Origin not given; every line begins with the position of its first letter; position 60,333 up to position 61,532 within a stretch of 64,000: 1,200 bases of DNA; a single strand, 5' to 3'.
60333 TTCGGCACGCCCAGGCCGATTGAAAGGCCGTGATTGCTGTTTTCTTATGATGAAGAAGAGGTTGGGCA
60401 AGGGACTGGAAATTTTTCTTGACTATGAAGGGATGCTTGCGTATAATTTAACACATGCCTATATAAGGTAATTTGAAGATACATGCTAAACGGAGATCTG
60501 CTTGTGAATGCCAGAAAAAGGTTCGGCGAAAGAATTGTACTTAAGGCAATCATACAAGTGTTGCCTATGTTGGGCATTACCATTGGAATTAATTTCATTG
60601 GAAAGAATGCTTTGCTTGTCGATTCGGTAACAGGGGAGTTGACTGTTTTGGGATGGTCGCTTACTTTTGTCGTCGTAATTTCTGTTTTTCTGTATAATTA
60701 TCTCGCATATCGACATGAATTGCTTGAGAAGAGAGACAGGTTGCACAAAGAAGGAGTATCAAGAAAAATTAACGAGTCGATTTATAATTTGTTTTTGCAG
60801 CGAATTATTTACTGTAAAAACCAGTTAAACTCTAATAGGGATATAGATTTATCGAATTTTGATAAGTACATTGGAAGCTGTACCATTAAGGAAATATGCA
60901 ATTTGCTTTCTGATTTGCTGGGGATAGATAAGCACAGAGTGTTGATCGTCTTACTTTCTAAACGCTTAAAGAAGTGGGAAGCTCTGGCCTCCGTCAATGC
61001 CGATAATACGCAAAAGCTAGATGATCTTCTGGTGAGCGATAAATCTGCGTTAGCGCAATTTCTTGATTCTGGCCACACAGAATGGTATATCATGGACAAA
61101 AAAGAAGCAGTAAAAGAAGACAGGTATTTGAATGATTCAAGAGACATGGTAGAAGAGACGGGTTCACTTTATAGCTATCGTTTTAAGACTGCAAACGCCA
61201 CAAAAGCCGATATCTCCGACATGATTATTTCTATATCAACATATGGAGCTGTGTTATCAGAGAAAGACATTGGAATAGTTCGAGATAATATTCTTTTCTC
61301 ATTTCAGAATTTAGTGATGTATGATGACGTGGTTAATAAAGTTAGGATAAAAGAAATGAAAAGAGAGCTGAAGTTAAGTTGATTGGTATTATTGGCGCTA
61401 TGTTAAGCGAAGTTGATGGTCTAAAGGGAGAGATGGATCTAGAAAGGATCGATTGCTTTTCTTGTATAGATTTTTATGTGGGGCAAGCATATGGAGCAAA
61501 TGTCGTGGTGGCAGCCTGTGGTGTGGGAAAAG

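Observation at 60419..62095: Consensus promoter driving a 2-TM unknown protein translationally coupled to a PNP/MtnN-family nucleosidase in an AT-rich insertion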

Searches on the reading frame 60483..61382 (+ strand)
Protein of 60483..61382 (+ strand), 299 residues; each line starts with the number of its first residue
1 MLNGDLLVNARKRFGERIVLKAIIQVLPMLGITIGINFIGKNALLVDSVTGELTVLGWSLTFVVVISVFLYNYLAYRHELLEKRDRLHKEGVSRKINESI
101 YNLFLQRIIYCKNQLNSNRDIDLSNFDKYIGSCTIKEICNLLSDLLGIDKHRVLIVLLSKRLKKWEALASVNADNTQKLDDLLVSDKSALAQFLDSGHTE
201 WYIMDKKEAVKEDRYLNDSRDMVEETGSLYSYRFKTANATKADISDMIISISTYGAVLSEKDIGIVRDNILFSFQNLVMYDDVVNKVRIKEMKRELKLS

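Call 4: search_protein_families(library=pfam, proteins=[window:60483-61382:+], max_evalue=1)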
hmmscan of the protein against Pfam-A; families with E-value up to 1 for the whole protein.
window:60483-61382:+ (299 aa): 1 family
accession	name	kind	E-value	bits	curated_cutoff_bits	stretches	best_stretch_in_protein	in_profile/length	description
PF11134.13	Phage_stabilise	-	0.00038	19.6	25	1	120-244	267-391/469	Phage stabilisation protein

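Call 5: search_protein_families(library=ncbifam, proteins=[window:60483-61382:+], max_evalue=1)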
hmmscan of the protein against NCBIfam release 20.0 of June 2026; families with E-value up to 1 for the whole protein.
window:60483-61382:+ (299 aa): 2 families
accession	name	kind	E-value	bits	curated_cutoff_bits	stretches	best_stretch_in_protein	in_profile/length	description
NF004439.0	PRK05777.1-1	equivalog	0.026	13.5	531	1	5-77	357-429/485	NADH-quinone oxidoreductase subunit NuoN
NF038077.1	MFS_export_MxcK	equivalog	0.14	11.1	525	1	22-71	181-230/405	myxochelin export MFS transporter MxcK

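Call 6: search_protein_families(library=padloc, proteins=[window:60483-61382:+], max_evalue=1)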
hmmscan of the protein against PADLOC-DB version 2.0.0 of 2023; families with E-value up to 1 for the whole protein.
window:60483-61382:+ (299 aa): 0 families

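Call 7: find_homologous_proteins(query=window:60483-61379:+, max_evalue=0.001)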
Query window:60483-61379:+ (299 aa): 4 proteins with E <= 0.001 among 1281 candidates.
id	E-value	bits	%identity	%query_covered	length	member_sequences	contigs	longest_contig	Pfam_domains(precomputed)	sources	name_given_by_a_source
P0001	6.8e-183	625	100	98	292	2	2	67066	-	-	-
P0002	5.0e-150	517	81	98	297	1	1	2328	-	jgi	-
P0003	5.4e-150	517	81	98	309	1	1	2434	-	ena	-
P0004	1.2e-149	516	81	98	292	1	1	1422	-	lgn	-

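Call 10: find_encoding_contigs(protein=P0001, flank=10000, max_places=6)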
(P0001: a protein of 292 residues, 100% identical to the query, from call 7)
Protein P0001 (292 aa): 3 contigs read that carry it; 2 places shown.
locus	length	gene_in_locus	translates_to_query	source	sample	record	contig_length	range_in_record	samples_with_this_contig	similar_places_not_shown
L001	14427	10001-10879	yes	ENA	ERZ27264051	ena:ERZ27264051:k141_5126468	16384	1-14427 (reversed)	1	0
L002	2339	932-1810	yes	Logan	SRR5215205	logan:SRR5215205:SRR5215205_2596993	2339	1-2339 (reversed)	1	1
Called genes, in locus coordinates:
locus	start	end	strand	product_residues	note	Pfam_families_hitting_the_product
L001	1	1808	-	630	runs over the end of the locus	PF08497:Radical_SAM_N, PF11842:DUF3362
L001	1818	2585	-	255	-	PF01182:Glucosamine_iso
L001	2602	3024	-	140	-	PF12663:DUF3788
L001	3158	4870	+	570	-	-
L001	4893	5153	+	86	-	-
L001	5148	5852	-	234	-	PF25084:LbH_EIF2B (faint), PF25087:GMPPB_C (faint), PF14602:Hexapep_2 (faint), PF00132:Hexapep (weak)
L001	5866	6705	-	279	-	PF09182:PuR_N, PF00156:Pribosyltran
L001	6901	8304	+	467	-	PF01225:Mur_ligase, PF08245:Mur_ligase_M, PF02875:Mur_ligase_C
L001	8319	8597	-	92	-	PF15738:YafQ_toxin, PF05016:ParE_toxin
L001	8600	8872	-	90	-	PF04221:RelB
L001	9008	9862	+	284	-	PF02557:VanY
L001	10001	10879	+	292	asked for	-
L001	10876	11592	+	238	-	PF01048:PNP_UDP_1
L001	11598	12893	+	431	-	PF01979:Amidohydro_1, PF07969:Amidohydro_3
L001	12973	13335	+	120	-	-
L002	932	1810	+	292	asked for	-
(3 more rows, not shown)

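Call 11: find_encoding_contigs(protein=P0003, flank=5000)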
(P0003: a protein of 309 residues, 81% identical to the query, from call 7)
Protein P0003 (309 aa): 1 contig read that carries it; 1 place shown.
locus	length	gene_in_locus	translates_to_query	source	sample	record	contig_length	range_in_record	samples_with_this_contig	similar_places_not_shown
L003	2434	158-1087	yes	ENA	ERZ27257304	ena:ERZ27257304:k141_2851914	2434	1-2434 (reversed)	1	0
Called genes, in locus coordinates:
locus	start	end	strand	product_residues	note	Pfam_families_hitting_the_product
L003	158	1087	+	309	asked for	-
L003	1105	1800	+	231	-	PF01048:PNP_UDP_1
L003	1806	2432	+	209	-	?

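Call 12: find_encoding_contigs(protein=P0002, flank=5000)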
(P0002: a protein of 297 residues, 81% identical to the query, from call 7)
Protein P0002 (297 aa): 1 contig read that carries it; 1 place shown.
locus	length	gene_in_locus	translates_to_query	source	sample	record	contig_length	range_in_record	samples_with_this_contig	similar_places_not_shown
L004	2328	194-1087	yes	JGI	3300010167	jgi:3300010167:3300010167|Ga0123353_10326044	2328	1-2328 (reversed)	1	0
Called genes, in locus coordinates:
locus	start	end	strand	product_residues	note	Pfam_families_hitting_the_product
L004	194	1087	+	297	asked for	-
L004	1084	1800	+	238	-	PF01048:PNP_UDP_1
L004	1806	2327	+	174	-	?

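Call 13: find_encoding_contigs(protein=P0004, flank=5000)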
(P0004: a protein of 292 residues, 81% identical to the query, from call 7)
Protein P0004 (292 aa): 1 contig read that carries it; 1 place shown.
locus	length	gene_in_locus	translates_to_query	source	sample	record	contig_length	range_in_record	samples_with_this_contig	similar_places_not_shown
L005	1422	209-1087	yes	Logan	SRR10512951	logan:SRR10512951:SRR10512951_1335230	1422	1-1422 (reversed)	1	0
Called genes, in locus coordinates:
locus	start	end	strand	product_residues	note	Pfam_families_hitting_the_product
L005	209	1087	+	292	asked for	-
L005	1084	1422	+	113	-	?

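Call 30: search_solved_structures(query=window:60504-61379:+, max_evalue=10)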
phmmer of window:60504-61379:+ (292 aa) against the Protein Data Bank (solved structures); distinct sequences matched with E-value up to 10: 3.
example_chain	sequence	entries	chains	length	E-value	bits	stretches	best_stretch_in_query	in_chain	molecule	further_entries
8eap_G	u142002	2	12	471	0.24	14.4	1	115-238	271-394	Packaged DNA stabilization protein gp10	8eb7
8tvr_S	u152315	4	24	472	0.24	14.4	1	115-238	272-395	Packaged DNA stabilization protein gp10 | Phage stabilisation protein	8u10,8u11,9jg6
7sg7_T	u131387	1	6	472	1.2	12.1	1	117-237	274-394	Gene 8 protein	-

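Call 31: search_protein_representatives(protein=window:60504-61379:+)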
Query: 292 residues. Proteins with E-value up to 0.001 (for the whole library): 32; up to 1e-10: 1; up to 1e-30: 1. The best 32 are listed.
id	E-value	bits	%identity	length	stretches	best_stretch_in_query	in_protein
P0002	3.8e-150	515.4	81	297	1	2-292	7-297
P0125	4.8e-07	46.2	25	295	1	13-265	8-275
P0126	8.6e-07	45.4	27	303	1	19-251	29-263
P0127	1.5e-06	44.6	29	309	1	15-266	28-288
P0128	1.7e-06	44.4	26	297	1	43-258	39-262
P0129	3.6e-06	43.3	25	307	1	29-261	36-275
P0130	5.0e-06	42.9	25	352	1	18-255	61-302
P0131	8.4e-06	42.1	27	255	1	119-274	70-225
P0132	1.2e-05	41.6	27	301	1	6-268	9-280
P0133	1.5e-05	41.3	23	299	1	28-252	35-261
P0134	2.4e-05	40.6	25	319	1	7-268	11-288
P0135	2.9e-05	40.3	23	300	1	6-284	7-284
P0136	4.6e-05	39.7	24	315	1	39-253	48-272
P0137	4.8e-05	39.7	26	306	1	5-266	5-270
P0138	1.0e-04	38.6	29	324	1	13-260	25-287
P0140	1.2e-04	38.3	28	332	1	13-270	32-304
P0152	6.6e-04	35.9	29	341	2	157-269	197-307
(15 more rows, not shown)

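Call 33: search_protein_families(library=pfam, alignment_id=A2, max_evalue=0.1)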
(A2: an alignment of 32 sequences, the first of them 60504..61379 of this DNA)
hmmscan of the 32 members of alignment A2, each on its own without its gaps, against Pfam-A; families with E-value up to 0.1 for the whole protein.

A. member 1, window:60504-61379:+ (292 aa): 1 family
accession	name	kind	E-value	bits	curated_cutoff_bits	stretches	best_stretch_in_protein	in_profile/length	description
PF11134.13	Phage_stabilise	-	0.00036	19.7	25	1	113-237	267-391/469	Phage stabilisation protein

B. families by the number of members that match (of 32 scanned): 25 families
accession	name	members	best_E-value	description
PF11134.13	Phage_stabilise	1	0.00036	Phage stabilisation protein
PF13687.11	DUF4153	1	0.0046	Domain of unknown function (DUF4153)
PF24101.1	eWH_GTF3C1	1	0.0051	GTF3C1, extended winged-helix domain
PF14275.11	DUF4362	1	0.011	Domain of unknown function (DUF4362)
PF18190.7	Plk4_PB1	1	0.012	Polo-like Kinase 4 Polo Box 1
PF00812.23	Ephrin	1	0.02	Ephrin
PF22830.1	CATSPERB_head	1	0.024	CATSPERB head domain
PF06570.16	DUF1129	1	0.035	Protein of unknown function (DUF1129)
PF08282.18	Hydrolase_3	1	0.036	haloacid dehalogenase-like hydrolase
PF12053.14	Par3_HAL_N_term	1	0.037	N-terminal of Par3 and HAL proteins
PF20111.4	DUF6501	1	0.04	Family of unknown function (DUF6501)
PF21329.2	CYP38_PsbQ-like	1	0.041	Peptidyl-prolyl cis-trans isomerase CYP38-like, PsbQ-like domain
PF09685.15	DUF4870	1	0.042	Domain of unknown function (DUF4870)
PF25338.1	C2_DCK_4th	1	0.047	Fourth C2 domain of dock-like protein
PF20990.2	DUF2207_C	1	0.059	Predicted membrane protein (DUF2207) C-terminal domain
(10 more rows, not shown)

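Call 34: search_protein_families(library=padloc, alignment_id=A2, max_evalue=0.1)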
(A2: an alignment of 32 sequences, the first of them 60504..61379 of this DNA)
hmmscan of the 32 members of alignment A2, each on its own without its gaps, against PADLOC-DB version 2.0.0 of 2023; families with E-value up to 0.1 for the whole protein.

A. member 1, window:60504-61379:+ (292 aa): 0 families

B. families by the number of members that match (of 32 scanned): 5 families
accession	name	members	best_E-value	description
PDLC03562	REase_II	1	0.0073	Type II restriction enzyme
PDLC03819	RTasSLATT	1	0.011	DRT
PDLC01304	Cas8b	1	0.014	CAS-I-B; effector_LS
PDLC01947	CARF8--CARF_TM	1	0.014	-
PDLC03795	RTasSLATT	1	0.025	DRT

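Call 36: find_homologous_proteins(query=A2, max_evalue=0.001)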
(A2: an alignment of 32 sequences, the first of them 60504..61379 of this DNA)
Query A2 (32 sequences) (292 aa, profile of the alignment): 5 proteins with E <= 0.001 among 8000 candidates.
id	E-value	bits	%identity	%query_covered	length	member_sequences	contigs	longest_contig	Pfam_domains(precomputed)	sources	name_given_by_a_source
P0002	5.3e-69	251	81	100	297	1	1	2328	-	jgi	-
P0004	8.3e-69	250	81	100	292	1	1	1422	-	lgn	-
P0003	9.6e-69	250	81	100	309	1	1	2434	-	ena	-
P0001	1.8e-67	246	100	100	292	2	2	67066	-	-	-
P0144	1.5e-62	229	29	41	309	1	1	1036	-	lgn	-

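Call 37: find_encoding_contigs(protein=P0125, flank=8000, max_places=4)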
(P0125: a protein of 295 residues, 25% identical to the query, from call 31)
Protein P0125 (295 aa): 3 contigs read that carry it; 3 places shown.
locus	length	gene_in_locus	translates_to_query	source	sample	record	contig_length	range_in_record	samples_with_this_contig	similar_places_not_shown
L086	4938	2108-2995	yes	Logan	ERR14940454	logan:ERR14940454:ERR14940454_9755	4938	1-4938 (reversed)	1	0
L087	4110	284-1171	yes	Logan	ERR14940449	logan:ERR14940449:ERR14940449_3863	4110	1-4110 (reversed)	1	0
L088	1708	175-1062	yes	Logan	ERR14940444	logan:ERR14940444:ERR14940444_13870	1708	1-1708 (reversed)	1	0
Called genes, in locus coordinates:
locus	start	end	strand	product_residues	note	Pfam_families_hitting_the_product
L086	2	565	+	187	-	?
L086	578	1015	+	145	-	-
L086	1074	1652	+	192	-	-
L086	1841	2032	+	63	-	-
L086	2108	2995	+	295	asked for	-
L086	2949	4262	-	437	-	PF01546:Peptidase_M20 (weak), PF04389:Peptidase_M28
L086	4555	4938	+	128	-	?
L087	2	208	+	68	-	?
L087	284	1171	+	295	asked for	-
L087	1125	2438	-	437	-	PF01546:Peptidase_M20 (weak), PF04389:Peptidase_M28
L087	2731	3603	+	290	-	PF05728:UPF0227 (weak)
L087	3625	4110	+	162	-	?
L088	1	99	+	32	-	?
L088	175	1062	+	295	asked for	-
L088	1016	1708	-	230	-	?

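Call 40: find_encoding_contigs(protein=P0126, flank=8000, max_places=3)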
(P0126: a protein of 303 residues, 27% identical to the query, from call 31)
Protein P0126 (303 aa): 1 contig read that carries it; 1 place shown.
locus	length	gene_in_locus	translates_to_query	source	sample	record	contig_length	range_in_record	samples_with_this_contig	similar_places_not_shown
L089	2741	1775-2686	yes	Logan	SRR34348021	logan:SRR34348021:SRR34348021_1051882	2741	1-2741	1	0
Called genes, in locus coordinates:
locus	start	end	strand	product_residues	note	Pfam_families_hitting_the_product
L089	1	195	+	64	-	?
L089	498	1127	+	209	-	PF00156:Pribosyltran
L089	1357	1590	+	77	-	-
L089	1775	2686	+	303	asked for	-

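Call 41: find_encoding_contigs(protein=P0127, flank=8000, max_places=3)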
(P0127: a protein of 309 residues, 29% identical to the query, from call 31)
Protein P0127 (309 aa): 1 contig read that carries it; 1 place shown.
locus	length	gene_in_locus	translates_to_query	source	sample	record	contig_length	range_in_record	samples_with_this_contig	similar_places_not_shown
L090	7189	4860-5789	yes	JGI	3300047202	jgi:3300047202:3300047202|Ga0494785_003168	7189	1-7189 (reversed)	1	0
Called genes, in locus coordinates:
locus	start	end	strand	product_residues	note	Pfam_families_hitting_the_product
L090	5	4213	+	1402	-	PF07705:CARDB (faint), PF00932:LTD, PF13860:FlgD_ig (faint), PF00932:LTD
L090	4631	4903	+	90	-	-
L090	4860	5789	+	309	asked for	-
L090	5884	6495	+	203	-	PF13585:CHU_C (weak), PF13860:FlgD_ig (weak)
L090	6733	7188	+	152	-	?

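Call 42: find_encoding_contigs(protein=P0129, flank=8000, max_places=3)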
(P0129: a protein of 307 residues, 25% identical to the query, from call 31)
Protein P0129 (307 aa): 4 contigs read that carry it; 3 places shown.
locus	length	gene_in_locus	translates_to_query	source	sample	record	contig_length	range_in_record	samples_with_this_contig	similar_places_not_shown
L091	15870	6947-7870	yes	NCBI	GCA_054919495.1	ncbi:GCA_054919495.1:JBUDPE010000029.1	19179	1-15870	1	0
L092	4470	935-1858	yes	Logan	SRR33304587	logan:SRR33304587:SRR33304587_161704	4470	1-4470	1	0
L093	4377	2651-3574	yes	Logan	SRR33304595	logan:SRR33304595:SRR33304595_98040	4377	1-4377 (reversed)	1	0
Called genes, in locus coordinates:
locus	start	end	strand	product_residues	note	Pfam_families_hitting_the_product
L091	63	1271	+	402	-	PF13439:Glyco_transf_4, PF13579:Glyco_trans_4_4, PF08323:Glyco_transf_5 (weak), PF20706:GT4-conflict, PF00534:Glycos_transf_1, PF13692:Glyco_trans_1_4, PF13524:Glyco_trans_1_2 (faint)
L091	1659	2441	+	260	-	-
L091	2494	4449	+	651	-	PF03486:HI0933_like (faint), PF07992:Pyr_redox_2 (faint), PF00890:FAD_binding_2, PF01266:DAO (weak), PF02910:Succ_DH_flav_C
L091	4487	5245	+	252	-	PF13085:Fer2_3, PF13187:Fer4_9 (faint), PF12797:Fer4_2 (faint), PF00037:Fer4 (weak), PF12837:Fer4_6 (weak), PF12838:Fer4_7, PF13183:Fer4_8, PF13237:Fer4_10, +1 more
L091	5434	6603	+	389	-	PF08495:FIST, PF10442:FIST_C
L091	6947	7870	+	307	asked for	-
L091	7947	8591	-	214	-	PF01128:IspD, PF12804:NTP_transf_3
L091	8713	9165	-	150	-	PF09424:YqeY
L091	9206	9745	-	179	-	PF03734:YkuD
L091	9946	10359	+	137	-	PF20159:YidB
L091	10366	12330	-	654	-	PF07973:tRNA_SAD, PF00587:tRNA-synt_2b, PF03129:HGTP_anticodon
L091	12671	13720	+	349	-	PF00356:LacI, PF13377:Peripla_BP_3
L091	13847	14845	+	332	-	PF07635:PSCyt1, PF09990:DUF2231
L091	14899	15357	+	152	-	PF07361:Cytochrom_B562 (weak)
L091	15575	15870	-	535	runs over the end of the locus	PF28550:DUF8436, PF00890:FAD_binding_2 (faint), PF03486:HI0933_like (faint), PF07992:Pyr_redox_2 (faint), PF01266:DAO (weak), PF21688:FAD-depend_C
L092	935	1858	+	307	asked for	-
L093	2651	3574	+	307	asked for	-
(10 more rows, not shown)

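Call 43: predict_structure(alignment_id=A2)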
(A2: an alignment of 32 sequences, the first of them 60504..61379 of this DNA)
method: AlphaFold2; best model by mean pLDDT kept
length: 292 residues; sequences in the alignment: 32
mean_pLDDT: 90.7   pTM: 0.79
mean pLDDT of the five models: 90.7, 89.9, 89.0, 87.5, 87.4
residues with pLDDT >= 90: 202; 70-90: 78; 50-70: 12; < 50: 0
segments of 3 or more residues with pLDDT < 50: none
pLDDT, mean of each block of 10 residues (from residue 1): 69 86 85 89 93 92 92 94 95 95 92 85 93 97 97 91 89 95 96 97 96 93 90 68 97 97 95 88 86 84
secondary structure, 60 per line:
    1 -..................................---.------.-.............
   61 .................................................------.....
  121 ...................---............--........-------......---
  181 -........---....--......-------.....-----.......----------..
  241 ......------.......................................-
elements in order: H2-35 H48-109 H116-139 E146-154 E157-164 H172-177 H182-189 E193-196 H199-204 H212-216 E222-228 E239-246 H253-291
